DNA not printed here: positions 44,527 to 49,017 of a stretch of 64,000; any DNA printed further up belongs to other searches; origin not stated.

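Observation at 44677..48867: Giant 1396-aa activase/dehydratase fusion protein next to pfkA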

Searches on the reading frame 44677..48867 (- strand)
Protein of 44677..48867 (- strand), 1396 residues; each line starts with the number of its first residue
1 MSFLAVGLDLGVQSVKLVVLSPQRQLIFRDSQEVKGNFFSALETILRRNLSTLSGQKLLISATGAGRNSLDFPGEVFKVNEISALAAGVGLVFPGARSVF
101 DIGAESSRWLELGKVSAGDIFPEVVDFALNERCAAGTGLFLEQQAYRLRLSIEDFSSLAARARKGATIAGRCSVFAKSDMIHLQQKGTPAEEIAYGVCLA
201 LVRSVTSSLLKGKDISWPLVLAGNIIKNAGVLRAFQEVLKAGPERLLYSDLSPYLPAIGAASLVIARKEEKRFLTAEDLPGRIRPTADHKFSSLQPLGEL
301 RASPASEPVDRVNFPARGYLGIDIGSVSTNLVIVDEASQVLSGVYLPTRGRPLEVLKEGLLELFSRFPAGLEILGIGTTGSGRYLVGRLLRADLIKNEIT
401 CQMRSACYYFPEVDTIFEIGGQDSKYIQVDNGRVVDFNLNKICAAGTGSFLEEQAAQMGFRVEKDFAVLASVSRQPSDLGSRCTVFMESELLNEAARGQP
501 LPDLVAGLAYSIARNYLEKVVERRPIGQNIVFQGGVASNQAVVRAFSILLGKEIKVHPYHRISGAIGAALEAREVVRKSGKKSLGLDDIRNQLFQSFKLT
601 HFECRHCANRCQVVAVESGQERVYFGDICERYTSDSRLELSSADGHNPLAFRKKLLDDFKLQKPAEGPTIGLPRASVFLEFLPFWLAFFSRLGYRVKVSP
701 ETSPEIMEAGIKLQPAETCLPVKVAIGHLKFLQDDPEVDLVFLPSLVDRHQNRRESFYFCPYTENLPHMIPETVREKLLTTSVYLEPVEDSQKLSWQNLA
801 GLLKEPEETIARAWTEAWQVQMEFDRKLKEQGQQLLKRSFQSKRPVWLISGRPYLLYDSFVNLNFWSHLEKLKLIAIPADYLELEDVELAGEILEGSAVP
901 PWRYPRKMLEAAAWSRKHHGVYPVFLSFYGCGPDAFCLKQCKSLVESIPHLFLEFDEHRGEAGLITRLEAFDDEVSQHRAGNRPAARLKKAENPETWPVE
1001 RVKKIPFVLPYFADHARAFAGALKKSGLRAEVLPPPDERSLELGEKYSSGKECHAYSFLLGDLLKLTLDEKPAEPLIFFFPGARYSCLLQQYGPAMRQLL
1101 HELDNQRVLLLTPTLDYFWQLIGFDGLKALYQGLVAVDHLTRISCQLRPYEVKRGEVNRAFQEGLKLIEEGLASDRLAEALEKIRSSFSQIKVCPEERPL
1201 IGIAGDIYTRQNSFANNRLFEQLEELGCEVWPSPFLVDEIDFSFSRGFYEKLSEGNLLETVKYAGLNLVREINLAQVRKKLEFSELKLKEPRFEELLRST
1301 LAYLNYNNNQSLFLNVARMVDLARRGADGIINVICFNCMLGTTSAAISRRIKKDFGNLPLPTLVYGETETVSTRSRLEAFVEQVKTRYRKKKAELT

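Call 4: search_protein_families(library=pfam, proteins=[window:44677-48867:-], max_evalue=0.01)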
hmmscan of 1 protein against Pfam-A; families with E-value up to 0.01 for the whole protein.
window:44677-48867:- (1396 aa): 2 families
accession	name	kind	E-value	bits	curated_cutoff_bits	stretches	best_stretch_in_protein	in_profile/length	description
PF01869.26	BcrAD_BadFG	-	5.6e-72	242.9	31.5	2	320-572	1-271/271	BadF/BadG/BcrA/BcrD ATPase family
PF09989.15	DUF2229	-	2e-53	181.7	29.4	2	669-881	1-217/218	CoA enzyme activase uncharacterised domain (DUF2229)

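Call 5: search_protein_families(library=ncbifam, proteins=[window:44677-48867:-], max_evalue=0.01)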
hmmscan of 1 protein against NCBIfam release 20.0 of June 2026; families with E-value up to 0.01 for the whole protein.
window:44677-48867:- (1396 aa): 5 families
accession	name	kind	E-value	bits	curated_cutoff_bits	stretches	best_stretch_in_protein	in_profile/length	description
TIGR00241.1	CoA_E_activ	domain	7.2e-90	300.8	125.4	2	320-570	3-247/248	acyl-CoA dehydratase activase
TIGR03286.1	methan_mark_15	hypoth_equivalog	3e-47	161.5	455.75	2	320-572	147-401/404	methanogenesis marker 15 protein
TIGR02259.1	benz_CoA_red_A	equivalog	8.9e-46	156.5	578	2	379-568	236-428/432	benzoyl-CoA reductase subunit A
TIGR03192.1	benz_CoA_bzdQ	equivalog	1.1e-30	107.2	380.2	2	321-576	36-290/293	benzoyl-CoA reductase, bzd-type, subunit Q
TIGR02261.1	benz_CoA_red_D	equivalog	5.7e-30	104.4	312.85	2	398-570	83-260/262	benzoyl-CoA reductase subunit D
